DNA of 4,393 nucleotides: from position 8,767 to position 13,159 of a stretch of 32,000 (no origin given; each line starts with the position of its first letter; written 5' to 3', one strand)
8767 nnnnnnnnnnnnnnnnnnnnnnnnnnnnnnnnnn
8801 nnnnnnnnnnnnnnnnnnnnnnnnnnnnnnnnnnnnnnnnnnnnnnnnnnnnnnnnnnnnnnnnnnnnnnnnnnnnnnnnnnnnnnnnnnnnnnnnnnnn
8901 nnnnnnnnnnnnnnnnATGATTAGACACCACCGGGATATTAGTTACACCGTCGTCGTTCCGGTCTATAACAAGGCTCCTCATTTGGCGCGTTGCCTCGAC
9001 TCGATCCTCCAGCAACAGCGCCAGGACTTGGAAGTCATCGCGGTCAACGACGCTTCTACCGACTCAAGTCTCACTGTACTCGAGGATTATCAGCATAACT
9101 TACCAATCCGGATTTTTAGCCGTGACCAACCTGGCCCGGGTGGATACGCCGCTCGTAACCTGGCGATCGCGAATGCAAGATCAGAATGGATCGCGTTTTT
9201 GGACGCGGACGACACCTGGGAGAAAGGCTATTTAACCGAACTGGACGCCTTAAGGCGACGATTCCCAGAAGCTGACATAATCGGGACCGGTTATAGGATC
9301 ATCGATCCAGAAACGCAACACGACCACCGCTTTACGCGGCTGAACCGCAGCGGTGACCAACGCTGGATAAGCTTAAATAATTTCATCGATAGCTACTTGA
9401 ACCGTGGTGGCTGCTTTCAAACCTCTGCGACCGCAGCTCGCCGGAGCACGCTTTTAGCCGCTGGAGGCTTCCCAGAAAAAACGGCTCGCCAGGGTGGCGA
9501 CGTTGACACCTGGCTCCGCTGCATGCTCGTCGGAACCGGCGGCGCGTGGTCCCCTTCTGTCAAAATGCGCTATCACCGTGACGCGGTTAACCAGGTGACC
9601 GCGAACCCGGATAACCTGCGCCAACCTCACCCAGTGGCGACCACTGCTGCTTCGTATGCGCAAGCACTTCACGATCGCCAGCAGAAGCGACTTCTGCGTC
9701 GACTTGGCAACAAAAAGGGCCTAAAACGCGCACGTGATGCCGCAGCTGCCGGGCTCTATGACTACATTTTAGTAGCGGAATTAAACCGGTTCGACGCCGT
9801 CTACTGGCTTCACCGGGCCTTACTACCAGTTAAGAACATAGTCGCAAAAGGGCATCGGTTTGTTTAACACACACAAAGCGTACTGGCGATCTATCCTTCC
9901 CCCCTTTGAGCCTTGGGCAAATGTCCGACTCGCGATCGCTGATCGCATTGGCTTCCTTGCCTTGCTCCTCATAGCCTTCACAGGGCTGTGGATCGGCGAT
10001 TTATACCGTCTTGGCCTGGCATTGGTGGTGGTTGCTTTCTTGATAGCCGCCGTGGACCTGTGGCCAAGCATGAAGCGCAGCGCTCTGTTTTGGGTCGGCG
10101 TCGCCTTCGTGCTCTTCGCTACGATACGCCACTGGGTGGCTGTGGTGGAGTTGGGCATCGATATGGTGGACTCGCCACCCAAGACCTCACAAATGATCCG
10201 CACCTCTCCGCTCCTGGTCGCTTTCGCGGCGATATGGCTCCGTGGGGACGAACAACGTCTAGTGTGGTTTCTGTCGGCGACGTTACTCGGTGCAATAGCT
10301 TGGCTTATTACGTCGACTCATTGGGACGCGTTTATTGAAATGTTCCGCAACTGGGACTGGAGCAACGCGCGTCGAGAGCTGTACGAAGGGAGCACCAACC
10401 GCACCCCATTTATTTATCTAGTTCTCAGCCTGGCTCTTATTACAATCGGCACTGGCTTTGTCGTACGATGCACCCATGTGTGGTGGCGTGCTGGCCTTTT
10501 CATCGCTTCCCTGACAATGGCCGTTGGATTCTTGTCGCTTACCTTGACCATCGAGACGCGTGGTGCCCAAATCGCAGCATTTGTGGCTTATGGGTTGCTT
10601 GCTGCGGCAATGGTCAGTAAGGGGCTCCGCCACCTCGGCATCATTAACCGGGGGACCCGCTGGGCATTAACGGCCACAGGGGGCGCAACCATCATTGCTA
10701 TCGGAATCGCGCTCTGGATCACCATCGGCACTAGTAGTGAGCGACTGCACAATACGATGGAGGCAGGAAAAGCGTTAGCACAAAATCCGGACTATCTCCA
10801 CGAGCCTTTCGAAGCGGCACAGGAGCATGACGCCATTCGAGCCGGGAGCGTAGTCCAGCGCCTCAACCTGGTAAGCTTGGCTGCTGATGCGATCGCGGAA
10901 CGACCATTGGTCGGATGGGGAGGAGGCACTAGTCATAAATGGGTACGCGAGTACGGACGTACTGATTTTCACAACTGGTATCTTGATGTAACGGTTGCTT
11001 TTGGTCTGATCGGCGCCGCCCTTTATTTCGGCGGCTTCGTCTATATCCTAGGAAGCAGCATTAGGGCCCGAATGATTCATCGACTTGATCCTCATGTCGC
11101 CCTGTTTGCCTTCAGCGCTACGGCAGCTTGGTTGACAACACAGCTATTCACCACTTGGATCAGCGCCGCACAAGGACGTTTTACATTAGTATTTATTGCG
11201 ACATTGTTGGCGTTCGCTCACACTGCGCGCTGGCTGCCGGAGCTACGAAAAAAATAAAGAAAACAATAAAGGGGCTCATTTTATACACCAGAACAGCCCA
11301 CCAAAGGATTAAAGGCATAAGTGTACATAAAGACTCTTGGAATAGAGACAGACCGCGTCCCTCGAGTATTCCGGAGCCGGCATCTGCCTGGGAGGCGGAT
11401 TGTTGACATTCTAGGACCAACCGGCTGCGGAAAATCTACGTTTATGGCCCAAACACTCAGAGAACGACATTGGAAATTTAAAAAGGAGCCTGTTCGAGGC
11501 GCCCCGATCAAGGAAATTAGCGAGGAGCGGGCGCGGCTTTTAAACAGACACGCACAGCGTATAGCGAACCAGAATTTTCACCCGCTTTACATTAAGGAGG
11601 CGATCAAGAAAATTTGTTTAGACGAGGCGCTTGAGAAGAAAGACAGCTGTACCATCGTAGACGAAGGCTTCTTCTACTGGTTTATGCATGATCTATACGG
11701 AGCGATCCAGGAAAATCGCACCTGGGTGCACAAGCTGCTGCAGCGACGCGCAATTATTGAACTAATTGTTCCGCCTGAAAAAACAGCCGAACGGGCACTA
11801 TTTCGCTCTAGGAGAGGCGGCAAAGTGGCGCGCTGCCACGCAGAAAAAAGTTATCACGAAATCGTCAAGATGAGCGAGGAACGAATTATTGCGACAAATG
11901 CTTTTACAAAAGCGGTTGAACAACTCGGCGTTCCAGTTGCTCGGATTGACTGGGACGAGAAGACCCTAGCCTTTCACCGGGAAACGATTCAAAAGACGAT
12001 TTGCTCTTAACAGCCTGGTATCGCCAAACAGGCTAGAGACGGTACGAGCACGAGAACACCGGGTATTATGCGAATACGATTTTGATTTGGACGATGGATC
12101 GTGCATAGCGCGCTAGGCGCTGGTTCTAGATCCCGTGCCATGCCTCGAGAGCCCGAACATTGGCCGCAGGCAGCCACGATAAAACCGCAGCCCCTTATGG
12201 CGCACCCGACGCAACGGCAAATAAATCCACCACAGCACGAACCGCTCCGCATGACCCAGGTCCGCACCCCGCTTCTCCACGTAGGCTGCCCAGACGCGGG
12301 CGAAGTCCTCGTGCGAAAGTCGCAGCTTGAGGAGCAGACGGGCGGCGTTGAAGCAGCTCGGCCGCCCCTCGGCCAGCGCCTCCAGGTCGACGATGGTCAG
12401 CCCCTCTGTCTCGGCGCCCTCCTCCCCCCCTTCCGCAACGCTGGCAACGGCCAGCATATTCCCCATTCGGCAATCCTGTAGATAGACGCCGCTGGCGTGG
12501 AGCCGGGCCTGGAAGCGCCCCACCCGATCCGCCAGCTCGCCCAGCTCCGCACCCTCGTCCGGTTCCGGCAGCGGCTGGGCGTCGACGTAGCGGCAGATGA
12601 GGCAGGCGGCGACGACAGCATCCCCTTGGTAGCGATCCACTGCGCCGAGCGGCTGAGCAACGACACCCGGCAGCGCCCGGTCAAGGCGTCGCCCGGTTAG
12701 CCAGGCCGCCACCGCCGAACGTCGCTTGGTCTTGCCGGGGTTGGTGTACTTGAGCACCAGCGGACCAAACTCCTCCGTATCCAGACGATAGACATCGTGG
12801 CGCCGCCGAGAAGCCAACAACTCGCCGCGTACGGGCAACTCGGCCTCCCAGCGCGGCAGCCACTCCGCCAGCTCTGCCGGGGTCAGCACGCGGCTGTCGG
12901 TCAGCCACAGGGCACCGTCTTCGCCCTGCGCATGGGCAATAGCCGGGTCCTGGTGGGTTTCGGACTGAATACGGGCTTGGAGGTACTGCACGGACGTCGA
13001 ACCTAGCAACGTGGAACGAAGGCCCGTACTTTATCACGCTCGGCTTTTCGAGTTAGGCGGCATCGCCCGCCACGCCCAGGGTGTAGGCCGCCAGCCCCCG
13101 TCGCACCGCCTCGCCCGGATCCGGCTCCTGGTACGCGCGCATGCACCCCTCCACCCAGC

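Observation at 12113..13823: ParB/sulfiredoxin-fold protein apparently co-transcribed with a kinase-fold protein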

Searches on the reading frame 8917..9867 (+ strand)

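Call 5: search_protein_families(library=pfam, proteins=[window:8917-9867:+], max_evalue=0.01)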
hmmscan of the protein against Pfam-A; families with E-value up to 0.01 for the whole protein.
window:8917-9867:+ (316 aa): 5 families
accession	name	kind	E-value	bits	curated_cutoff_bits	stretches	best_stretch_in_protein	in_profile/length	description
PF00535.33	Glycos_transf_2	-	2.6e-31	109.3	23.3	1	11-164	1-158/168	Glycosyl transferase family 2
PF13641.12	Glyco_tranf_2_3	-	1.9e-14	54.7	27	1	10-218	3-210/230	Glycosyltransferase like family 2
PF10111.15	Glyco_tranf_2_2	-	6.7e-09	36.1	27.3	1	11-138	1-136/276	Glycosyltransferase like family 2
PF13632.12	Glyco_trans_2_3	-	7.9e-06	26.3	27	1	91-217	1-121/198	Glycosyl transferase family group 2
PF13704.12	Glyco_tranf_2_4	-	0.007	17.3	27.5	0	18-99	2-82/98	Glycosyl transferase family 2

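Call 6: search_protein_families(library=ncbifam, proteins=[window:8917-9867:+], max_evalue=0.01)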
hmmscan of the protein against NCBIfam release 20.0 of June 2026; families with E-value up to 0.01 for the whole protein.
window:8917-9867:+ (316 aa): 22 families
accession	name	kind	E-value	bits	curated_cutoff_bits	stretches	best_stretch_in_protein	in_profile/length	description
TIGR03965.1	mycofact_glyco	equivalog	3.4e-22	79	280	1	9-225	75-287/467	mycofactocin biosynthesis glycosyltransferase MftF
NF041875.1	EPS_EpsD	equivalog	2.2e-20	73.3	370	1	12-271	3-254/325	exopolysaccharide biosynthesis glycosyltransferase EpsD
NF007482.0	PRK10073.1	equivalog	2.2e-20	72.9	423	1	10-104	8-101/334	glycosyltransferase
NF047683.1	TeichurnBiosyTuaG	equivalog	1.1e-16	61.2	400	1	10-133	8-130/252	teichuronic acid biosynthesis protein TuaG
NF038302.1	EPS_HpsE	equivalog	3.3e-15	55.8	300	1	9-124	2-122/307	hormogonium polysaccharide biosynthesis glycosyltransferase HpsE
NF050050.1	ProtGlycPglI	equivalog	1.2e-11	44.6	500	1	11-108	5-103/306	GalNAc(5)-diNAcBac-PP-undecaprenol beta-1,3-glucosyltransferase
NF053739.1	GlytfEpsEBac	equivalog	1.7e-11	43.6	450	1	11-207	4-190/265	glycosyltransferase EpsE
TIGR03937.1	PgaC_IcaA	equivalog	5.5e-10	38.8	422.3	1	10-99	47-136/407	poly-beta-1,6-N-acetyl-D-glucosamine synthase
TIGR04283.1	glyco_like_mftF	equivalog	7.9e-10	38.7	182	1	11-113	2-97/221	TIGR04283 family arsenosugar biosynthesis glycosyltransferase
NF038299.1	EPS_HpsN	equivalog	7.1e-09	35.1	425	1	11-134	4-125/317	hormogonium polysaccharide biosynthesis glycosyltransferase HpsN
NF007453.0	PRK10018.1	equivalog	3.8e-08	33.3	382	1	11-108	9-106/280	colanic acid biosynthesis glycosyltransferase WcaA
NF045692.1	OglycostaseCruG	equivalog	5e-08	32.3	600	1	11-109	44-148/386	2'-O-glycosyltransferase CruG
TIGR03111.1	glyc2_xrt_Gpos1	hypoth_equivalog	6.5e-08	31.8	363.95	1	10-105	51-148/439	TIGR03111 family XrtG-associated glycosyltransferase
TIGR04017.1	WcaA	equivalog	9.2e-08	32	495.75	1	11-107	8-104/279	colanic acid biosynthesis glycosyltransferase WcaA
NF041394.1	GtaseAglG_Halo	equivalog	8.7e-07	28.5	440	1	12-109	5-103/304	glucosyl-dolichyl phosphate glucuronosyltransferase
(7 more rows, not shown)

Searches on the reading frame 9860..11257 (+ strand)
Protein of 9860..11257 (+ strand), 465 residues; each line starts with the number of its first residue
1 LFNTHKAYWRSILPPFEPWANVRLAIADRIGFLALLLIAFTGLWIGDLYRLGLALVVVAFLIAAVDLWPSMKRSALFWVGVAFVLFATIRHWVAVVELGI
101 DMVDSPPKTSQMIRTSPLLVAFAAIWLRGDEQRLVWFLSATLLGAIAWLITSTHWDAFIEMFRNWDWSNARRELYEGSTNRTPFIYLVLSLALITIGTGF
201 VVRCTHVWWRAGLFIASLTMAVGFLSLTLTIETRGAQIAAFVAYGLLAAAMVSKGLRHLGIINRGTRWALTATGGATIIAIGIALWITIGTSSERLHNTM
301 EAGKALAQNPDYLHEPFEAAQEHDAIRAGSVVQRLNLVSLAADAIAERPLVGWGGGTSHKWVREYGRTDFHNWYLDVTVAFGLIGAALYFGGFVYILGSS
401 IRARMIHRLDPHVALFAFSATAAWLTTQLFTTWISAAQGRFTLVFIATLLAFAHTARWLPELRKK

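Call 5: search_protein_families(library=pfam, proteins=[window:9860-11257:+], max_evalue=0.01)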
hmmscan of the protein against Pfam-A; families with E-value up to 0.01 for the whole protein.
window:9860-11257:+ (465 aa): 1 family
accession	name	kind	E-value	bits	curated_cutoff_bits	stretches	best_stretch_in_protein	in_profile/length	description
PF04932.20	Wzy_C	-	6.7e-11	42.6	31.7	1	225-390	7-149/149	O-Antigen ligase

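Call 6: search_protein_families(library=ncbifam, proteins=[window:9860-11257:+], max_evalue=0.01)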
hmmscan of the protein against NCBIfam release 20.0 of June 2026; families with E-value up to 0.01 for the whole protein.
window:9860-11257:+ (465 aa): 0 families

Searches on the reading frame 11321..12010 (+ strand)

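Call 5: search_protein_families(library=pfam, proteins=[window:11321-12010:+], max_evalue=0.01)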
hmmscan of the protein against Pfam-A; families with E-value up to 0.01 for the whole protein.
window:11321-12010:+ (229 aa): 5 families
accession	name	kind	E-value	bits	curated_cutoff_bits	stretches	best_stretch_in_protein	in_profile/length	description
PF13671.12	AAA_33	-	3.4e-05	24.6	27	1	31-169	5-125/143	AAA domain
PF13173.12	AAA_14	-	0.00026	21.4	27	1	25-105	2-73/129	AAA domain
PF13207.12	AAA_17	-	0.0013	19.4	27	1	31-167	1-127/136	AAA domain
PF00005.33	ABC_tran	-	0.0029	18.6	25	1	25-81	11-64/137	ABC transporter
PF01637.24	ATPase_2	-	0.0043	17.3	33.2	1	26-86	21-87/225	ATPase domain predominantly from Archaea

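Call 6: search_protein_families(library=ncbifam, proteins=[window:11321-12010:+], max_evalue=0.01)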
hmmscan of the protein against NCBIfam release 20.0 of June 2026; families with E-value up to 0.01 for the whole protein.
window:11321-12010:+ (229 aa): 3 families
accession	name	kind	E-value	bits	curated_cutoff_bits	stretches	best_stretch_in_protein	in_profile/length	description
NF008409.0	PRK11231.1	equivalog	0.0027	17.1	375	1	21-68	24-71/255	Fe(3+) dicitrate ABC transporter ATP-binding protein FecE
NF008364.0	PRK11160.1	equivalog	0.0031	16.2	630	1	27-72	368-413/575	heme ABC transporter ATP-binding protein/permease CydC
TIGR00972.1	3a0107s01c2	equivalog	0.0073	15.7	343.2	0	22-43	24-45/248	phosphate ABC transporter ATP-binding protein PstB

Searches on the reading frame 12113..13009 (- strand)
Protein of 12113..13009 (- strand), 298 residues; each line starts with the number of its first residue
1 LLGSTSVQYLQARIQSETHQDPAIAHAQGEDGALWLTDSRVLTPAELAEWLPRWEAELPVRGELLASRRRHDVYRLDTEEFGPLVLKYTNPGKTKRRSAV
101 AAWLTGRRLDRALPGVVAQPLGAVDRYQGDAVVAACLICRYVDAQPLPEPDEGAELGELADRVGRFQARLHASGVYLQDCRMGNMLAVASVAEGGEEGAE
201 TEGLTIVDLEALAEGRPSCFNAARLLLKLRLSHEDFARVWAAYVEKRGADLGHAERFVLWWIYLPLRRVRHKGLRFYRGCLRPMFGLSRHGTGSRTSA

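Call 5: search_protein_families(library=pfam, proteins=[window:12113-13009:-], max_evalue=0.01)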
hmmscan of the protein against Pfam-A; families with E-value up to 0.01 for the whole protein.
window:12113-13009:- (298 aa): 1 family
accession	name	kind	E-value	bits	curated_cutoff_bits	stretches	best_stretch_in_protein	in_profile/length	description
PF01636.29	APH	-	1.4e-06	28.7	23.2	1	64-173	4-110/239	Phosphotransferase enzyme family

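Call 6: search_protein_families(library=ncbifam, proteins=[window:12113-13009:-], max_evalue=0.01)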
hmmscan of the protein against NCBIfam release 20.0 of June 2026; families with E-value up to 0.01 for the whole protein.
window:12113-13009:- (298 aa): 0 families

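Call 77: search_solved_structures(query=window:12113-13009:-, max_evalue=1, show_alignments=1)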
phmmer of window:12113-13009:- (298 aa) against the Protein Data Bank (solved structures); distinct sequences matched with E-value up to 1: 0.
